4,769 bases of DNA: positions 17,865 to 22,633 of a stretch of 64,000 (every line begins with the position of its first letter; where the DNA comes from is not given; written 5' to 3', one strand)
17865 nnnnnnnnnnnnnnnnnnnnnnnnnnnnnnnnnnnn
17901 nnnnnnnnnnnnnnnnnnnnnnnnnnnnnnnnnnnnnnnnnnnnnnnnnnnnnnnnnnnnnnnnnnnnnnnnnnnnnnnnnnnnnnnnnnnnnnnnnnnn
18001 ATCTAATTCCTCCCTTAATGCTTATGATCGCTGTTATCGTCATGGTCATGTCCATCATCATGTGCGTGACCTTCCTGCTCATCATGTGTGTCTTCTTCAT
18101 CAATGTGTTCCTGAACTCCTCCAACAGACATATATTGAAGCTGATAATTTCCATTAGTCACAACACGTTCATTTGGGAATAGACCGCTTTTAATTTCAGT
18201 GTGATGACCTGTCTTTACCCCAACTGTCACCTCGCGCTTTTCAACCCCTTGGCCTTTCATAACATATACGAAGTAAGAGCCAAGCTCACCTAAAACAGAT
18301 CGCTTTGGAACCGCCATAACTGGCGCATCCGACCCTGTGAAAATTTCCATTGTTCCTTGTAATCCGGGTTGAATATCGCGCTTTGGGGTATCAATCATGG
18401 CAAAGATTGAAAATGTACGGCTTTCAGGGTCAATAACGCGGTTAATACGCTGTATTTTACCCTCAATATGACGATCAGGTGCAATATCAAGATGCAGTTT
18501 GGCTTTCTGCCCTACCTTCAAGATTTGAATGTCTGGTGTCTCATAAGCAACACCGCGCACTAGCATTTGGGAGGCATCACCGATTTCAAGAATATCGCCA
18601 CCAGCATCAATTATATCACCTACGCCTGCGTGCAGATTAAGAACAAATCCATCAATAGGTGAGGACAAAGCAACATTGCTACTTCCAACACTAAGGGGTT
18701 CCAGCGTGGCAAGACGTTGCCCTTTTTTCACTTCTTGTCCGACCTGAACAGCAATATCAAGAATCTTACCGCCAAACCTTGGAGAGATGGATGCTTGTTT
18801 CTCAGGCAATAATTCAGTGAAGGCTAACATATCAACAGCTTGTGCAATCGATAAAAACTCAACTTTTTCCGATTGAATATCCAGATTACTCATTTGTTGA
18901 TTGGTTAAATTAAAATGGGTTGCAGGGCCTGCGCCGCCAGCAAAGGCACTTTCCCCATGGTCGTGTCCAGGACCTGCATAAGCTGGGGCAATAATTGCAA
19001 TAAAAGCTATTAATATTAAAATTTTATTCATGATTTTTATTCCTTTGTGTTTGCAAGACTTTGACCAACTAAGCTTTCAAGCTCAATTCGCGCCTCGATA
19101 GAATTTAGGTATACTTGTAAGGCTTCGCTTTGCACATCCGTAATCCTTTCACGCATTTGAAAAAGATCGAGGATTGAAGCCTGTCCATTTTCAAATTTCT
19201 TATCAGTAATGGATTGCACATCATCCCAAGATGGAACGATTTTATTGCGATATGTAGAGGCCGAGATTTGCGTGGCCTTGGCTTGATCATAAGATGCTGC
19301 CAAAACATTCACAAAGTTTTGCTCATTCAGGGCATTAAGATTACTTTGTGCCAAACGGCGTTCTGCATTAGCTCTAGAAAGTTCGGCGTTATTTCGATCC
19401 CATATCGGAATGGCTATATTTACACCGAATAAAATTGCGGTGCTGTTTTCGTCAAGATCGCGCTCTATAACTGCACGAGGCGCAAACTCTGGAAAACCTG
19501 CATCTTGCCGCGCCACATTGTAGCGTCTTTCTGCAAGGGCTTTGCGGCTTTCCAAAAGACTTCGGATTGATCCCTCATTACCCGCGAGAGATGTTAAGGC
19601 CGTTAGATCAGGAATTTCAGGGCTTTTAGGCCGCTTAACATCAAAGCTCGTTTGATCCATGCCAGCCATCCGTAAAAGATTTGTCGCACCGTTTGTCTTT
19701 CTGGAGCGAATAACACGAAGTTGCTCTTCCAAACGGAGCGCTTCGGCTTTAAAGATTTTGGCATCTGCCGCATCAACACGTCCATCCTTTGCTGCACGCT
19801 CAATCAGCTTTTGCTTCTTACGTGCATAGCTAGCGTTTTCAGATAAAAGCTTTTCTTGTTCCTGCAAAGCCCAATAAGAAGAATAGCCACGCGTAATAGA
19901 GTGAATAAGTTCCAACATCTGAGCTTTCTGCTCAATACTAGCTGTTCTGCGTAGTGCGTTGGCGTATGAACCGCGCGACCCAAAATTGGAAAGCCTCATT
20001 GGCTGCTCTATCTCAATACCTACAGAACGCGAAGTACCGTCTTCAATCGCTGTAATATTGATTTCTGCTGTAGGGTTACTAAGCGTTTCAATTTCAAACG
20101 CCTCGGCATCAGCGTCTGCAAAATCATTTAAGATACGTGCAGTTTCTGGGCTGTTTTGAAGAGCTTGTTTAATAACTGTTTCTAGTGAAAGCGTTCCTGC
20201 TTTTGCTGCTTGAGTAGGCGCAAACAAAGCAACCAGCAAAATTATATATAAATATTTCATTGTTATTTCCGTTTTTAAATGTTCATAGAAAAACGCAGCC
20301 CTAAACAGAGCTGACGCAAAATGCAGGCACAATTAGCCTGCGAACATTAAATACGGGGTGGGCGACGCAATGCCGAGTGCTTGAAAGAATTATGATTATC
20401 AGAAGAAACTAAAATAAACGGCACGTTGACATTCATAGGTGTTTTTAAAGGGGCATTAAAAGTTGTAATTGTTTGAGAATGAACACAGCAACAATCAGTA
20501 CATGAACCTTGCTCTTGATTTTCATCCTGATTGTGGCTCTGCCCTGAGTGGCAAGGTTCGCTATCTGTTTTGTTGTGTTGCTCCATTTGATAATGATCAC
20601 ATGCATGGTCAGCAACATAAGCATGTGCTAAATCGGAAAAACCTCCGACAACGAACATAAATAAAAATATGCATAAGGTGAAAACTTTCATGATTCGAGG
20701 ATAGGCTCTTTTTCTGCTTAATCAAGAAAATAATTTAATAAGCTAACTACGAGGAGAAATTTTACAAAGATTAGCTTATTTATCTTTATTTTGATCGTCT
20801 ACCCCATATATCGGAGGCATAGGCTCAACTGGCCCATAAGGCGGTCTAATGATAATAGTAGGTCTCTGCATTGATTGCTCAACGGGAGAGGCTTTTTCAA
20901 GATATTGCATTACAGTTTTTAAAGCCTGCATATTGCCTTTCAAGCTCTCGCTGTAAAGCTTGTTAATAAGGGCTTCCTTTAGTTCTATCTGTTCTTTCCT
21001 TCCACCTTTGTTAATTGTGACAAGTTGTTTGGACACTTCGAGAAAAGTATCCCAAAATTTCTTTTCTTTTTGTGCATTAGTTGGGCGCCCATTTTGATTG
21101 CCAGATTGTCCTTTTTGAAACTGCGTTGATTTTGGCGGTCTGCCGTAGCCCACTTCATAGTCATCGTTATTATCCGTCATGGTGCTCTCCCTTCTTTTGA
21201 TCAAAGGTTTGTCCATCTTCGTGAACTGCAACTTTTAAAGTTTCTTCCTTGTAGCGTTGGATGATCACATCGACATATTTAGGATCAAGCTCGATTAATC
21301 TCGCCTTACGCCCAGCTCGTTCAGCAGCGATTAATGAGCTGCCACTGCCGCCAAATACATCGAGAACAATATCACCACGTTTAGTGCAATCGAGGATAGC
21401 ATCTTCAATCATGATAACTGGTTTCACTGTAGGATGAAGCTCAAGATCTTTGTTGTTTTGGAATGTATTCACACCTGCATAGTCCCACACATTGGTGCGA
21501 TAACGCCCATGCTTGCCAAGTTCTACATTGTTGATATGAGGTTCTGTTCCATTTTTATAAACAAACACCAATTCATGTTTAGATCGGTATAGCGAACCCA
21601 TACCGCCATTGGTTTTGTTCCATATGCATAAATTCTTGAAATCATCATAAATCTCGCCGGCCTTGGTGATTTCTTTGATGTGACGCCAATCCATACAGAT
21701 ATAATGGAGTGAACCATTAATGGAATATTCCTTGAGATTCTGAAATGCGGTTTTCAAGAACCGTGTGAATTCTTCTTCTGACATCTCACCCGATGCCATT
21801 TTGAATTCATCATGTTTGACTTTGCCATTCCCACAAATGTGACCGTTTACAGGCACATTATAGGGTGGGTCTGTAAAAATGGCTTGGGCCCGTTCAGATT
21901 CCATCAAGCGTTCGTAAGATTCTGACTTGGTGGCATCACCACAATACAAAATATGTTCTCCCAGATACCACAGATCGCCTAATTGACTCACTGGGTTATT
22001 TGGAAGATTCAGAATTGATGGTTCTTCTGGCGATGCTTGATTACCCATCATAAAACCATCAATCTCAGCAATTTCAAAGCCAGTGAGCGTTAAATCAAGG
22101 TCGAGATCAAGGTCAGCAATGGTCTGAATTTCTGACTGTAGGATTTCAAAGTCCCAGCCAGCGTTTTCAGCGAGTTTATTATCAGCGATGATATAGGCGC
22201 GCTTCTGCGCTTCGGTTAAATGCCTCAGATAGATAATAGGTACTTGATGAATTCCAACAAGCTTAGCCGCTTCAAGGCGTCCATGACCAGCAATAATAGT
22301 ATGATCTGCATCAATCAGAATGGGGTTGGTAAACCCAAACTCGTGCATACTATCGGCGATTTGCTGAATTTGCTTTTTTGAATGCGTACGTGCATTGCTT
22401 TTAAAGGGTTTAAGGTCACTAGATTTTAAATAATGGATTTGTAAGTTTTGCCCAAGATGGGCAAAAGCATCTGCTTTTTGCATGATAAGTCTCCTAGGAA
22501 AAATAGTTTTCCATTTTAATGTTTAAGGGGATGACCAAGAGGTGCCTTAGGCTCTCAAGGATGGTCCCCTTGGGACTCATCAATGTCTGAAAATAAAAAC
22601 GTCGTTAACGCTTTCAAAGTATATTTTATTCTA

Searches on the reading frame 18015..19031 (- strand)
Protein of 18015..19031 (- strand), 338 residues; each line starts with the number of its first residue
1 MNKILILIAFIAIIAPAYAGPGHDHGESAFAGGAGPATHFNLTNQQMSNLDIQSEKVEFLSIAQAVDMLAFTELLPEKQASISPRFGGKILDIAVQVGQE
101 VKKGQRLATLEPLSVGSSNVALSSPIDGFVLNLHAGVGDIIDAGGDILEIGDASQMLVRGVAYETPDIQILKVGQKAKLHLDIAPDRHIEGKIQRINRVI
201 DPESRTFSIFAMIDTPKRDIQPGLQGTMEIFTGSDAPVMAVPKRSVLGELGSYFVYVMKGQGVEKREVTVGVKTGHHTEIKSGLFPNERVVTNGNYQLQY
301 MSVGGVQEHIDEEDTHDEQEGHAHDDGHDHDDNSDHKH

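Call 36: search_protein_families(library=pfam, proteins=[window:18015-19031:-], max_evalue=0.001)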
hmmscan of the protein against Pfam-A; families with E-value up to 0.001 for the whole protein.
window:18015-19031:- (338 aa): 4 families
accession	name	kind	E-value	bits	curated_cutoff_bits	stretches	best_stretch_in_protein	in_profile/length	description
PF16576.10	HlyD_D23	-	5.1e-22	78.6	30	1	118-223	107-211/214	Barrel-sandwich domain of CusB or HlyD membrane-fusion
PF13437.12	HlyD_3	-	1.7e-18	67.7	22.2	1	122-223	2-106/106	HlyD family secretion protein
PF13533.13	Biotin_lipoyl_2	-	6.6e-09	35.8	29.8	1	81-111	2-32/32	Biotin-lipoyl like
PF00364.28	Biotin_lipoyl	-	2.6e-05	24.4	22.1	1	90-150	16-73/73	Biotin-requiring enzyme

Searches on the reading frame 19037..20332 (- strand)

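Call 36: search_protein_families(library=pfam, proteins=[window:19037-20332:-], max_evalue=0.001)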
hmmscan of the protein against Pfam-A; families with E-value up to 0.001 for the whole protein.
window:19037-20332:- (431 aa): 1 family
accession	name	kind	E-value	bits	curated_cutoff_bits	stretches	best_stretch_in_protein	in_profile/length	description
PF02321.23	OEP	-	7.2e-17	62.2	22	2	263-423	21-187/187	Outer membrane efflux protein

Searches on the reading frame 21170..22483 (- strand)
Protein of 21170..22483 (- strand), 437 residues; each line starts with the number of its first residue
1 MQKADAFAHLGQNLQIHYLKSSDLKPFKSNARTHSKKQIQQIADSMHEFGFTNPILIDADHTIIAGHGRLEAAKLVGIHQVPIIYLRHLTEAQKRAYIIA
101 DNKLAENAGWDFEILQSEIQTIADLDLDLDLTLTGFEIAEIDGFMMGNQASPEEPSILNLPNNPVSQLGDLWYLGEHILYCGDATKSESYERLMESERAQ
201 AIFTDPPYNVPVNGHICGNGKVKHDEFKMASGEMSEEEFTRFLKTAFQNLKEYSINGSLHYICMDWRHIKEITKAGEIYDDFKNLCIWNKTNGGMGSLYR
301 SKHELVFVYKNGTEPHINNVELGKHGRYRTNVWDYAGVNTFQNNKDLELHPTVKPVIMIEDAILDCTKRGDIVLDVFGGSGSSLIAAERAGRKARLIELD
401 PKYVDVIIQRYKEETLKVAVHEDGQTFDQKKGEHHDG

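Call 36: search_protein_families(library=pfam, proteins=[window:21170-22483:-], max_evalue=0.001)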
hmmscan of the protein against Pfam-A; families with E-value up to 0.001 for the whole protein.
window:21170-22483:- (437 aa): 3 families
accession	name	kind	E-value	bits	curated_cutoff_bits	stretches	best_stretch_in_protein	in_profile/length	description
PF01555.25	N6_N4_Mtase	-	7.5e-28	98.4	26.7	1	200-407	2-219/221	DNA methylase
PF02195.25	ParB_N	-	1.8e-07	31.5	26.3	1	18-98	5-89/95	ParB N-terminal domain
PF03602.21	Cons_hypoth95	-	3.2e-05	24.1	24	0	369-422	41-99/182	Conserved hypothetical protein 95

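Call 75: search_protein_families(library=padloc, proteins=[window:21170-22483:-], max_evalue=0.001)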
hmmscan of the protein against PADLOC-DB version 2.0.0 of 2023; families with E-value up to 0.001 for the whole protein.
window:21170-22483:- (437 aa): 50 families (the best 25 are shown)
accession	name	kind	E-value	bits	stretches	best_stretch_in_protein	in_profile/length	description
PDLC03229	MTase_II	-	7.1e-93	309.7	1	15-431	9-423/436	Type II methyltransferase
PDLC03371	MTase_II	-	4.3e-34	116.2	1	194-416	25-257/260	Type II methyltransferase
PDLC03299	MTase_II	-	1.2e-20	72.2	1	324-412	172-258/296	Type II methyltransferase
PDLC03265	MTase_II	-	2.6e-17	61.3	1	324-412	247-329/333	Type II methyltransferase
PDLC03353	MTase_II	-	7.9e-15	53.1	1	194-411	23-250/260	Type II methyltransferase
PDLC03379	MTase_II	-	8.9e-15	53.3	1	199-389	38-219/267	Type II methyltransferase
PDLC03216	MTase_II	-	6.4e-13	46.4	1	194-415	26-259/364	Type II methyltransferase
PDLC03308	MTase_II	-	1.6e-12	45.1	1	58-429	65-413/419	Type II methyltransferase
PDLC03228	MTase_II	-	3.5e-12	44.6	1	348-411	142-205/227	Type II methyltransferase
PDLC03738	oMTase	-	5.5e-12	43.1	1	197-412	38-266/376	orphan methyltransferase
PDLC03300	MTase_II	-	1.1e-11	42.3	1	320-416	187-281/302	Type II methyltransferase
PDLC03337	MTase_II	-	4.5e-11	40.5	1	302-413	138-248/264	Type II methyltransferase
PDLC03387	MTase_II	-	1.4e-10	38.9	1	285-414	145-278/289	Type II methyltransferase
PDLC03320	MTase_II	-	1.5e-10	38.7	1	342-417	205-280/289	Type II methyltransferase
PDLC03339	MTase_II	-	1.6e-10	38.3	1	324-415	186-274/399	Type II methyltransferase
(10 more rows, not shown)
